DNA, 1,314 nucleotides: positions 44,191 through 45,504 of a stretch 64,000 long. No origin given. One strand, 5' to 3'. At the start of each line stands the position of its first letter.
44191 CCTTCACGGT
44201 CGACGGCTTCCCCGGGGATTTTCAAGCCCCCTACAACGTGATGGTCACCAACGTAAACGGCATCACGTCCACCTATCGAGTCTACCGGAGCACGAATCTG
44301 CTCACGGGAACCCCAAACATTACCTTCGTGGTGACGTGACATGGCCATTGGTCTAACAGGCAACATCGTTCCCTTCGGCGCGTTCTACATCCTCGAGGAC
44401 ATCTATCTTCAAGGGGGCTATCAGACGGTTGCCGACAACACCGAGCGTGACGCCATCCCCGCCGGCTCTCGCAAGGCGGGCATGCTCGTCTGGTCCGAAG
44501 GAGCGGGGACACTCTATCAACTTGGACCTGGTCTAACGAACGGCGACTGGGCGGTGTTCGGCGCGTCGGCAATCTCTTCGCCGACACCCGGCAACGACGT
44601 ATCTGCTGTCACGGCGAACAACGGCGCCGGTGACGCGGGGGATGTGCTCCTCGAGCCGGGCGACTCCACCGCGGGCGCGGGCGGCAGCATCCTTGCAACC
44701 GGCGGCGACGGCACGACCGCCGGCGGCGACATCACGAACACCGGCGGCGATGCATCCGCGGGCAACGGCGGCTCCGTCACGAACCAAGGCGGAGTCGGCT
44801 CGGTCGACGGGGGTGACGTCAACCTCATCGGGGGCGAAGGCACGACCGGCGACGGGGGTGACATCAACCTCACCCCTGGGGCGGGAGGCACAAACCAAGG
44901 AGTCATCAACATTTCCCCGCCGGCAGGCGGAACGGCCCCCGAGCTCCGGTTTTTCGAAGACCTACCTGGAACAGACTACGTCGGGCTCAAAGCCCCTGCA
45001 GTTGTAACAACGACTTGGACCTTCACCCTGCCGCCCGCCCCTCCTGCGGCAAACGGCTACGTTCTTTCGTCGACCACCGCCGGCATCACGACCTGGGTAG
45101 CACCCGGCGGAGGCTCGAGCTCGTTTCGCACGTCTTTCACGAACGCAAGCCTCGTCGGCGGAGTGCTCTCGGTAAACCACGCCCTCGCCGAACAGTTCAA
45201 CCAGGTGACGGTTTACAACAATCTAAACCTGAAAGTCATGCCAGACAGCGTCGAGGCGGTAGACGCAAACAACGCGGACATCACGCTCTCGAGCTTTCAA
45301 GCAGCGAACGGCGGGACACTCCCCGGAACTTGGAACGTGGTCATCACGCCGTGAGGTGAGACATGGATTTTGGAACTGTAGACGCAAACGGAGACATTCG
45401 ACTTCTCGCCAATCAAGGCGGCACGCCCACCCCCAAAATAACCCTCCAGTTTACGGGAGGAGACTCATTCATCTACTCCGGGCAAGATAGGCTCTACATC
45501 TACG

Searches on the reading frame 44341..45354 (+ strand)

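Call 32: search_protein_families(library=pfam, proteins=[window:44341-45354:+], max_evalue=0.01)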
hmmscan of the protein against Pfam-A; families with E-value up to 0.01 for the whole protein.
window:44341-45354:+ (337 aa): 0 families

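Call 48: search_protein_families(library=phrogs, proteins=[window:44341-45354:+], max_evalue=0.01)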
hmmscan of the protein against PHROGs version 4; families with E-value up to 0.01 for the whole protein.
window:44341-45354:+ (337 aa): 5 families
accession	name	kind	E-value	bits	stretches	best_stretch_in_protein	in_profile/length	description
phrog_23630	-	unknown function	1.7e-12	48.2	1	14-64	16-66/258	-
phrog_16122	-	head and packaging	1.6e-05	25.1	1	274-319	467-512/526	virion structural protein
phrog_10485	-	unknown function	5.9e-05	22.5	1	26-77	256-307/788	-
phrog_21918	-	unknown function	0.0028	18.1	1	275-321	75-121/200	-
phrog_24134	-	head and packaging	0.0049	17.1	1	29-73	22-66/222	virion structural protein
